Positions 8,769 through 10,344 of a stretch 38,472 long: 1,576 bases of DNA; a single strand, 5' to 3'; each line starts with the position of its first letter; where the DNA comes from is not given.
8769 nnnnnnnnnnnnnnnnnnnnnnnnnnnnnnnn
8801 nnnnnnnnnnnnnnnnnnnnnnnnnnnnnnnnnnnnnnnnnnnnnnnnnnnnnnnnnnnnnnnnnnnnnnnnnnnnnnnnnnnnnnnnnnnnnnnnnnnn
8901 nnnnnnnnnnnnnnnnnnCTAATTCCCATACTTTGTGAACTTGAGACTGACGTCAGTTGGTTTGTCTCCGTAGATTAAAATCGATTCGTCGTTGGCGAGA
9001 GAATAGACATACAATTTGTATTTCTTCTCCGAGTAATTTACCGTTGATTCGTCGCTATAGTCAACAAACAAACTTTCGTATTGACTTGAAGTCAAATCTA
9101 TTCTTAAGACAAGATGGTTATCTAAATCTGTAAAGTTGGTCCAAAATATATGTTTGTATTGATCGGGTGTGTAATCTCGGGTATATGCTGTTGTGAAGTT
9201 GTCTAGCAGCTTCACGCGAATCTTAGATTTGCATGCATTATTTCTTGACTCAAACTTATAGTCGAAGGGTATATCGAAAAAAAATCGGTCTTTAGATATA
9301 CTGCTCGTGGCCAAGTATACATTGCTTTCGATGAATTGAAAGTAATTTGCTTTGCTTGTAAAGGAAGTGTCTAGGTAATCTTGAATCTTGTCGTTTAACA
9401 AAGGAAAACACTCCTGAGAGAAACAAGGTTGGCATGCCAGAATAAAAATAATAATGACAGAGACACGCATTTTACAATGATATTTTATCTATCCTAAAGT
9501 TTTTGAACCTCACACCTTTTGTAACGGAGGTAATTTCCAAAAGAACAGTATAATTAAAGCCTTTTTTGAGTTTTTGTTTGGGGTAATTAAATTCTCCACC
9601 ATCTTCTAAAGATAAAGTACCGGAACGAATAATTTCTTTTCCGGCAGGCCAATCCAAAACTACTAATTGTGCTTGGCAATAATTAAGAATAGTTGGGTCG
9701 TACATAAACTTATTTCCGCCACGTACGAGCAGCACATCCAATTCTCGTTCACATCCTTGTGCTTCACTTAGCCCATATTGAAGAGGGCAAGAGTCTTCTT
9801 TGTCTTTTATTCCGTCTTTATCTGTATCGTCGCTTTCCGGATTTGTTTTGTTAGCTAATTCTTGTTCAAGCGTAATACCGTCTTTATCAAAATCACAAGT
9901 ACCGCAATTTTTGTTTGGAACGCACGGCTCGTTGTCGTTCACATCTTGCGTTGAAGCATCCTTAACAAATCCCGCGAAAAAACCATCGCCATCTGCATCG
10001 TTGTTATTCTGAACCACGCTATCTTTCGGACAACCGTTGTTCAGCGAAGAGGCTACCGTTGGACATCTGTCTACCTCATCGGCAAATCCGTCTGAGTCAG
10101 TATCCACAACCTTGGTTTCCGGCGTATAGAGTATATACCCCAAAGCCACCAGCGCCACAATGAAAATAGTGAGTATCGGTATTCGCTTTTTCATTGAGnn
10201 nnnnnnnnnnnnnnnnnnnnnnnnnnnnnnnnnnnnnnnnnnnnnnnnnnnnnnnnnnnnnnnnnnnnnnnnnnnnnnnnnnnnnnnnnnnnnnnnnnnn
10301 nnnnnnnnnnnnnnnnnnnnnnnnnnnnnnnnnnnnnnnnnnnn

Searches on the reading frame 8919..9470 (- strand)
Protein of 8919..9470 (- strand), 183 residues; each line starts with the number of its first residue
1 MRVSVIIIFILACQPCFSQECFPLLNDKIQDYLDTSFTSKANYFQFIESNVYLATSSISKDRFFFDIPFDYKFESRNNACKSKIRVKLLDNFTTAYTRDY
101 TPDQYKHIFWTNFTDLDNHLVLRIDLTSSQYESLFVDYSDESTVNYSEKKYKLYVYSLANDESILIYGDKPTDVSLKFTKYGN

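Call 5: search_protein_families(library=pfam, proteins=[window:8919-9470:-], max_evalue=0.1)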
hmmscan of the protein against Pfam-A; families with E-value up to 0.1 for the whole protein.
window:8919-9470:- (183 aa): 1 family
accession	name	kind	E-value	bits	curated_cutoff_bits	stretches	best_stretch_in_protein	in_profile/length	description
PF24842.1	UFD1_N2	-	0.07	13.6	37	0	113-176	14-71/76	Ubiquitin fusion degradation protein UFD1, N-terminal subdomain 2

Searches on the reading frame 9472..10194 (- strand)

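Call 5: search_protein_families(library=pfam, proteins=[window:9472-10194:-], max_evalue=0.1)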
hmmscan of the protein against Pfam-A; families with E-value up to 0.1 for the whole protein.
window:9472-10194:- (240 aa): 1 family
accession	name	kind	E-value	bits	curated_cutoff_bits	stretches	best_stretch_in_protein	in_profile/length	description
PF02412.23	TSP_3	-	0.00015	21.8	25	2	122-138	14-30/36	Thrombospondin type 3 repeat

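Call 110: search_protein_families(library=phrogs, proteins=[window:9472-10194:-], max_evalue=0.001)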
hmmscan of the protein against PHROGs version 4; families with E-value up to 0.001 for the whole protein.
window:9472-10194:- (240 aa): 0 families
